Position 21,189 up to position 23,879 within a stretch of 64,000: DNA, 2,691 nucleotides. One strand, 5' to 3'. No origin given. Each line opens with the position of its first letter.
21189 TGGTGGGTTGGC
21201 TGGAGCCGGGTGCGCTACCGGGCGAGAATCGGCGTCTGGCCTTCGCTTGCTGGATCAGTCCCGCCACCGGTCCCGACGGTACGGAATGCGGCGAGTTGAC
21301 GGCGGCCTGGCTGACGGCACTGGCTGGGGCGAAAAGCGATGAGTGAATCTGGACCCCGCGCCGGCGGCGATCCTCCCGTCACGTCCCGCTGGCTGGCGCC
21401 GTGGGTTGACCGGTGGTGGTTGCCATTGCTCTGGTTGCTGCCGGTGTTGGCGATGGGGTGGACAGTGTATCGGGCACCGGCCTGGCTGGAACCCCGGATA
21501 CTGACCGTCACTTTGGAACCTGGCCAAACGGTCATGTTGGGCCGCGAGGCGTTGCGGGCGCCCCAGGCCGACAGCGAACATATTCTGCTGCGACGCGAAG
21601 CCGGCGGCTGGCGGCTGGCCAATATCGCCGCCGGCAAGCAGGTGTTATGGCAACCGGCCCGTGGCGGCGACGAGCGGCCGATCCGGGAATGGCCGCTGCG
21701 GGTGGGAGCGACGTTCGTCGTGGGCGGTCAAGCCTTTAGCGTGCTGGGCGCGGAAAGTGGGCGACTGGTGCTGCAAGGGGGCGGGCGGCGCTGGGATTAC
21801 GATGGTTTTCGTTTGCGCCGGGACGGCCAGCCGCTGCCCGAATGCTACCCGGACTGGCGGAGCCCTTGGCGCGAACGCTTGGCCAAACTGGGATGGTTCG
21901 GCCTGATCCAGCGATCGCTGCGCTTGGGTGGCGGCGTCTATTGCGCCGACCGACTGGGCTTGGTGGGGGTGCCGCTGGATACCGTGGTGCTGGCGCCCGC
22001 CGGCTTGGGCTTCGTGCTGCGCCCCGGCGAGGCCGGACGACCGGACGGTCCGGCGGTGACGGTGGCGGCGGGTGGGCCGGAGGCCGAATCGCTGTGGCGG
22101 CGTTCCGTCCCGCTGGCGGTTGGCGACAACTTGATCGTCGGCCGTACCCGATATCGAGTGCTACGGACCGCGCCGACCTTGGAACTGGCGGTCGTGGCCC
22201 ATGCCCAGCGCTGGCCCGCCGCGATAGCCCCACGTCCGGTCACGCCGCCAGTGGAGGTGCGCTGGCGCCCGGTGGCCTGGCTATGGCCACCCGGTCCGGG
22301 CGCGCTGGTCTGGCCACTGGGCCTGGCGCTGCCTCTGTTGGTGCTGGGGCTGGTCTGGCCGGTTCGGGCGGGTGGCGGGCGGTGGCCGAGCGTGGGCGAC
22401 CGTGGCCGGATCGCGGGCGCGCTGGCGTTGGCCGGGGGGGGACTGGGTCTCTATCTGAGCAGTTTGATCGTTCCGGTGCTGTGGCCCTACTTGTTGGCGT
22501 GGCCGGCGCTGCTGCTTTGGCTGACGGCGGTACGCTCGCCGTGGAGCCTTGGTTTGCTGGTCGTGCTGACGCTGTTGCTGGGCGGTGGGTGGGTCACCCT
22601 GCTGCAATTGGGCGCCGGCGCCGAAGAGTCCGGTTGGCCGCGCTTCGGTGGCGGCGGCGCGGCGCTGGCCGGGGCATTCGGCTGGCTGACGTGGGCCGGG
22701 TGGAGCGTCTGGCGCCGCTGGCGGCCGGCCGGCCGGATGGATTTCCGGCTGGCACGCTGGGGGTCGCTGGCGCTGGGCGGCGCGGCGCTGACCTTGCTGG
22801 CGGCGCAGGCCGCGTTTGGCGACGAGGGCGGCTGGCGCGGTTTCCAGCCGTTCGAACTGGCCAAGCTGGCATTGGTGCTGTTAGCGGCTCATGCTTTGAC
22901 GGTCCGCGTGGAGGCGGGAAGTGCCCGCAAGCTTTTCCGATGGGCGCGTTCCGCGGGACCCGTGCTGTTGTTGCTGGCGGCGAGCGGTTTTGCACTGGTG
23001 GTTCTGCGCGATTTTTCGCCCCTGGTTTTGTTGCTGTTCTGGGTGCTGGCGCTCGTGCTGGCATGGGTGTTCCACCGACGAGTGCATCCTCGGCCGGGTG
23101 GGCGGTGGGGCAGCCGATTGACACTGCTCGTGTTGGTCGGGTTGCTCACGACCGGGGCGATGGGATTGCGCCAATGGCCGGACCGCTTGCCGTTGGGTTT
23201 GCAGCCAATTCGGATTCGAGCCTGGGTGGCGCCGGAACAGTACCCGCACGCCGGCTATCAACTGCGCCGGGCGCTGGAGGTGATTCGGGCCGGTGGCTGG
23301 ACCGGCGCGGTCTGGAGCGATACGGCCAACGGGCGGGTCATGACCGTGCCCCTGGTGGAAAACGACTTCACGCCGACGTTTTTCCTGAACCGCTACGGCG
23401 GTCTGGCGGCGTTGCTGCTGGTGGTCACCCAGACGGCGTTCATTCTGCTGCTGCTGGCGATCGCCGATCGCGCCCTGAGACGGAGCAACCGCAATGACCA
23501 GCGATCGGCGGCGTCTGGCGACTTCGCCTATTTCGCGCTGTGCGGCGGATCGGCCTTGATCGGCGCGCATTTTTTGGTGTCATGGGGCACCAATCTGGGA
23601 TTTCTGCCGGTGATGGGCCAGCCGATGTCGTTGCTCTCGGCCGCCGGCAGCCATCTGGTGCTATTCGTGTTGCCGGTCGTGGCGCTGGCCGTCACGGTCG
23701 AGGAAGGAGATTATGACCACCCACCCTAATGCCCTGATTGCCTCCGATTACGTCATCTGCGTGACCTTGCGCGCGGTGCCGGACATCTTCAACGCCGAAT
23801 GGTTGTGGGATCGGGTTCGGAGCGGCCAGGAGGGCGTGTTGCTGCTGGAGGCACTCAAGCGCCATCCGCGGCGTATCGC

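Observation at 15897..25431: Divergent Hanks-kinase / PBP-like / SEDS-like / FHA gene cluster in a gammaproteobacterial background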

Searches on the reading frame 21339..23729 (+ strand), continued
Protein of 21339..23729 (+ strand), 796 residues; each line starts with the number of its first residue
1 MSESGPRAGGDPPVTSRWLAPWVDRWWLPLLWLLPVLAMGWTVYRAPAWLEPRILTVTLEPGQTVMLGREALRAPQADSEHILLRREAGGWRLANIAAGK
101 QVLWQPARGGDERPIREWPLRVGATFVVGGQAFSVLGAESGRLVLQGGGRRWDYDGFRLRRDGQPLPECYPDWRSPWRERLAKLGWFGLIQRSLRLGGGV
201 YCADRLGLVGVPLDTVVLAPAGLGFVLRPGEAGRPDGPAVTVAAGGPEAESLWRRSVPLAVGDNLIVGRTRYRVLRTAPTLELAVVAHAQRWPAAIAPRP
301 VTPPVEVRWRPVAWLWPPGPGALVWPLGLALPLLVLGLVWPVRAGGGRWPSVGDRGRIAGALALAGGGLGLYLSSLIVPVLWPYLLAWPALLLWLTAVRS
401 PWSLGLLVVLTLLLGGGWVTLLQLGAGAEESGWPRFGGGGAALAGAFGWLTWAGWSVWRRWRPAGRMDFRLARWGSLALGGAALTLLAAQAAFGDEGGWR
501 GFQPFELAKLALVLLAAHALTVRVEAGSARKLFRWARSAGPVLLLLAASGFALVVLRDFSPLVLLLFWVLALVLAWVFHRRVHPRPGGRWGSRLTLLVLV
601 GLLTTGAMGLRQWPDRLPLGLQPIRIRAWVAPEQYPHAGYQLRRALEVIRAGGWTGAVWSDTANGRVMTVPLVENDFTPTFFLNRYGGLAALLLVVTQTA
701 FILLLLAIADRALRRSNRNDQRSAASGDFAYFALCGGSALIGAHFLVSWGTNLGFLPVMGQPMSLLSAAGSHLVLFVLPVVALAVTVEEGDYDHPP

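Call 60: predict_structure(alignment_id=A4)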
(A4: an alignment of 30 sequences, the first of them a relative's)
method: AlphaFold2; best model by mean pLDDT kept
length: 796 residues; sequences in the alignment: 30
mean_pLDDT: 80.2   pTM: 0.80
mean pLDDT of the five models: 80.2, 76.7, 76.0, 75.3, 74.7
residues with pLDDT >= 90: 290; 70-90: 308; 50-70: 160; < 50: 38
segments of 3 or more residues with pLDDT < 50: 1-11, 671-675, 751-760, 794-796
pLDDT, mean of each block of 10 residues (from residue 1): 43 51 82 94 91 95 94 91 93 89 85 88 91 91 91 90 87 70 67 86 88 89 85 86 85 91 93 94 93 87 90 87 92 92 70 90 96 89 94 91 95 91 86 75 93 85 58 80 87 68 83 88 58 65 83 70 77 77 57 67 67 59 58 63 73 74 54 58 82 88 94 75 75 91 72 45 53 87 90 49
secondary structure, 60 per line:
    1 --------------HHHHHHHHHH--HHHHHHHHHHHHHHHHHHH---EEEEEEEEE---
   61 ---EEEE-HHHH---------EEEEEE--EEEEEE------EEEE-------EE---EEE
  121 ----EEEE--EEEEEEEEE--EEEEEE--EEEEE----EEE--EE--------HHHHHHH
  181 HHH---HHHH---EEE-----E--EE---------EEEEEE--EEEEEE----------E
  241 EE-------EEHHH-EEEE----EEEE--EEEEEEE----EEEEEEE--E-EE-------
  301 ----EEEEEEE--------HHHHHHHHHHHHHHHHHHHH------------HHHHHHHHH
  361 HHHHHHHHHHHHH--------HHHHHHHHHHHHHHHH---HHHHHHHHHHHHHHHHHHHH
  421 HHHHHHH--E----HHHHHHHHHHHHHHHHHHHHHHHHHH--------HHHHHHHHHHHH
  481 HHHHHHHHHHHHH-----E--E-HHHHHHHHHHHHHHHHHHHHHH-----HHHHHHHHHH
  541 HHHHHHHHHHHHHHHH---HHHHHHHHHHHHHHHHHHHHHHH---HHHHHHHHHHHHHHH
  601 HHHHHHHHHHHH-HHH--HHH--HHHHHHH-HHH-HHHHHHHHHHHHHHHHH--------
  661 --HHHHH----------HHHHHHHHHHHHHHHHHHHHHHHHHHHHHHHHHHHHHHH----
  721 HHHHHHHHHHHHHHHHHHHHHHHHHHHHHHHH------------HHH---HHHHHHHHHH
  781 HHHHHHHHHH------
elements in order (helices of 4 or more, strands of 3 or more residues): H15-24 H27-45 E49-57 E64-67 H69-72 E82-87 E90-95 E102-105 E118-120 E125-128 E131-139 E142-147 E150-154 E159-161 H174-183 H187-190 E194-196 E216-221 E224-229 E240-242 E256-259 E264-267 E270-276 E281-287 E305-311 H320-339 H352-373 H382-397 H401-427 H435-460 H469-493 H504-525 H531-556 H560-582 H586-612 H624-630 H636-652 H663-667 H678-716 H721-752 H771-790

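Call 62: fold_search(model_id=the predicted structure, library=pdb)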
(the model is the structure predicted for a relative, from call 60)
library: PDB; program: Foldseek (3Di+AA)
matches with E <= 10: 265; with E <= 0.001: 4
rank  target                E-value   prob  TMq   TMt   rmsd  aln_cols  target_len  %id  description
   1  8p1u_A                1.3e-06  1.00  0.33  0.67   6.6       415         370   22  Structure of divisome complex FtsWIQLB (released 2024-05-22)
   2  8tj3_B                1.3e-05  1.00  0.32  0.67   6.1       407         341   19  Structural basis of peptidoglycan synthesis by E. coli RodA-PBP2 complex (released 2023-08-30)
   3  8bh1_A                3.7e-05  1.00  0.33  0.69   6.1       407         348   22  Core divisome complex FtsWIQBL from Pseudomonas aeruginosa (released 2023-04-19)
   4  7tpg_B                5.1e-04  1.00  0.27  0.45  10.6       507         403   13  Single-Particle Cryo-EM Structure of the WaaL O-antigen ligase in its ligand bound state (released 2022-04-06)
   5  9qpt_B                2.2e-01  0.06  0.08  0.07  31.6       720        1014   10  Single particle cryo-EM structure of MdtF V610F with bound Rhodamine 6G (released 2025-05-14)
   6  8if8_C                2.8e-01  0.23  0.14  0.17  22.4       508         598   16  Arabinosyltransferase AftA (released 2023-05-31)
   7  9syj_C                2.8e-01  0.07  0.09  0.10  25.8       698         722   11  Asymmetric hexameric MmpS4-MmpL4 complex from Mycobacterium tuberculosis with "short" coiled-coil domain (released 2026-01-28)
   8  9qps_B                3.1e-01  0.04  0.08  0.07  31.8       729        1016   10  Single particle cryo-EM structure of MdtF V610F (released 2025-05-14)
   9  8f4n_B                3.3e-01  0.07  0.11  0.09  28.5       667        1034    9  Dimer of aminoglycoside efflux pump AcrD (released 2022-12-28)
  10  2v50_A                3.8e-01  0.06  0.08  0.07  32.6       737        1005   10  The Missing Part of the Bacterial MexAB-OprM System: Structural determination of the Multidrug Exporter MexB (released 2009-05-19)
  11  9qps_A                4.1e-01  0.08  0.12  0.10  28.7       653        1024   10  Single particle cryo-EM structure of MdtF V610F (released 2025-05-14)
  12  9qpr_A                4.1e-01  0.06  0.11  0.09  28.8       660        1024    9  Single particle cryo-EM structure of the multidrug efflux pump MdtF from Escherichia coli (released 2025-05-14)
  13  4k0e_B                4.5e-01  0.06  0.10  0.09  26.4       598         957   12  X-ray crystal structure of a heavy metal efflux pump, crystal form II (released 2013-10-16)
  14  7zdf_C                4.7e-01  0.25  0.11  0.15  22.0       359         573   16  IF(heme/confined) conformation of CydDC in AMP-PNP(CydD) bound state (Dataset-4) (released 2023-04-19)
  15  8ex4                  4.9e-01  0.05  0.07  0.11  25.4       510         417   14  Human S1P transporter Spns2 in an inward-facing open conformation (state 1) (released 2023-05-31)
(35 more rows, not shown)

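Call 76: search_solved_structures(query=A4, max_evalue=0.01, show_alignments=2)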
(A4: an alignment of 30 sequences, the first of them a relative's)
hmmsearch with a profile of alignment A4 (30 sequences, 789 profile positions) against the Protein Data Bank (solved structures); distinct sequences matched with E-value up to 0.01: 7.
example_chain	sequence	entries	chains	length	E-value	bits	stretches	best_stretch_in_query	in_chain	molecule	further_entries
25hr_A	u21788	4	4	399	1.6e-07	33.2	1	461-770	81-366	Probable peptidoglycan glycosyltransferase FtsW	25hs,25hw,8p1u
8bh1_A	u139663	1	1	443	1.7e-07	33.1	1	461-770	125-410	Probable peptidoglycan glycosyltransferase FtsW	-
8tj3_B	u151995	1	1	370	9.6e-07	30.6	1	610-770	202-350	Peptidoglycan glycosyltransferase MrdB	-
6bar_A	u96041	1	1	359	7.6e-05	24.3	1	460-770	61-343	Rod shape determining protein RodA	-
6pl5_A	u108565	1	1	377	0.00014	23.5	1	460-770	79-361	Peptidoglycan glycosyltransferase RodA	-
6bas_A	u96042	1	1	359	0.0042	18.6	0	460-770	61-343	Peptidoglycan glycosyltransferase RodA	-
6pl6_A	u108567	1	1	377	0.0078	17.7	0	460-770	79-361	Peptidoglycan glycosyltransferase RodA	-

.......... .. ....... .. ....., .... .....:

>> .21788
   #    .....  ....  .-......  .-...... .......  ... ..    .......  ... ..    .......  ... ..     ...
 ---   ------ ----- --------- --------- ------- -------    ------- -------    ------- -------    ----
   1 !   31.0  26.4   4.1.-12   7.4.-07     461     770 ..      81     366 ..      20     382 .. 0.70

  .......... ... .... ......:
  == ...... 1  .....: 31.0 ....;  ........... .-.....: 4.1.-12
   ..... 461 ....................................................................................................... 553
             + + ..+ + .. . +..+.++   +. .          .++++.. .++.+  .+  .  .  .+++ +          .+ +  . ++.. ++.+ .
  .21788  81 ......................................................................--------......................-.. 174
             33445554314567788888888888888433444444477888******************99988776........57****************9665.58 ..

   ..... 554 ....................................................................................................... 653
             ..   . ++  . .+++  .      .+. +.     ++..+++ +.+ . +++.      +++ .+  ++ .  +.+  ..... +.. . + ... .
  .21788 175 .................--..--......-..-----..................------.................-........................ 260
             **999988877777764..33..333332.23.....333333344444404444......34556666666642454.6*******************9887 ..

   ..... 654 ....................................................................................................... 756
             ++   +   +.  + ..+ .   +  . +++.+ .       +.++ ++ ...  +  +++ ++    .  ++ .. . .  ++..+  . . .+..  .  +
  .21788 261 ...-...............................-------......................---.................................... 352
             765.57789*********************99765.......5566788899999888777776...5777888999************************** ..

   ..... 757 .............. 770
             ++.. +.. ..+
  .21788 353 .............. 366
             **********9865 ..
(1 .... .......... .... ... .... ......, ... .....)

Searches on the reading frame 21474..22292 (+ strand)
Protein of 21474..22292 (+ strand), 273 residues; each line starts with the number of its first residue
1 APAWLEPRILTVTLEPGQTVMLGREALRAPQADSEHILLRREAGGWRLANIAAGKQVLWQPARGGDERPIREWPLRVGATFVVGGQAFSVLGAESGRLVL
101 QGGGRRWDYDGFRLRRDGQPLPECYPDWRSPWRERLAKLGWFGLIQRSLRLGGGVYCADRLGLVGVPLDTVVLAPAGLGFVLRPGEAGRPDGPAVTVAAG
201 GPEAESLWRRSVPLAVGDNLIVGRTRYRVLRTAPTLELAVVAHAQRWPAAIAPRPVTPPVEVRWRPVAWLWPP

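Call 98: search_solved_structures(query=A8, max_evalue=10, show_alignments=1)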
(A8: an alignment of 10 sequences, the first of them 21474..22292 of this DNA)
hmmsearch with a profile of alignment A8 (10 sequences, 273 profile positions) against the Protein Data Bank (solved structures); distinct sequences matched with E-value up to 10: 5.
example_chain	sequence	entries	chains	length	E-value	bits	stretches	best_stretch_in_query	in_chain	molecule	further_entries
5xyi_I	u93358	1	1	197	0.38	12.9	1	33-88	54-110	40S ribosomal protein S8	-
2b3j_A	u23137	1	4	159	0.83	11.8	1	24-49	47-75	tRNA adenosine deaminase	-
2q79_A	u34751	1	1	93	0.96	11.6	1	85-155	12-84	Regulatory protein E2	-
9fz5_C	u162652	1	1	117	1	11.5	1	74-125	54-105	Uncharacterized lipoprotein YedD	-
2l1s_A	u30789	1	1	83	1.7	10.8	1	225-265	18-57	Uncharacterized protein yohN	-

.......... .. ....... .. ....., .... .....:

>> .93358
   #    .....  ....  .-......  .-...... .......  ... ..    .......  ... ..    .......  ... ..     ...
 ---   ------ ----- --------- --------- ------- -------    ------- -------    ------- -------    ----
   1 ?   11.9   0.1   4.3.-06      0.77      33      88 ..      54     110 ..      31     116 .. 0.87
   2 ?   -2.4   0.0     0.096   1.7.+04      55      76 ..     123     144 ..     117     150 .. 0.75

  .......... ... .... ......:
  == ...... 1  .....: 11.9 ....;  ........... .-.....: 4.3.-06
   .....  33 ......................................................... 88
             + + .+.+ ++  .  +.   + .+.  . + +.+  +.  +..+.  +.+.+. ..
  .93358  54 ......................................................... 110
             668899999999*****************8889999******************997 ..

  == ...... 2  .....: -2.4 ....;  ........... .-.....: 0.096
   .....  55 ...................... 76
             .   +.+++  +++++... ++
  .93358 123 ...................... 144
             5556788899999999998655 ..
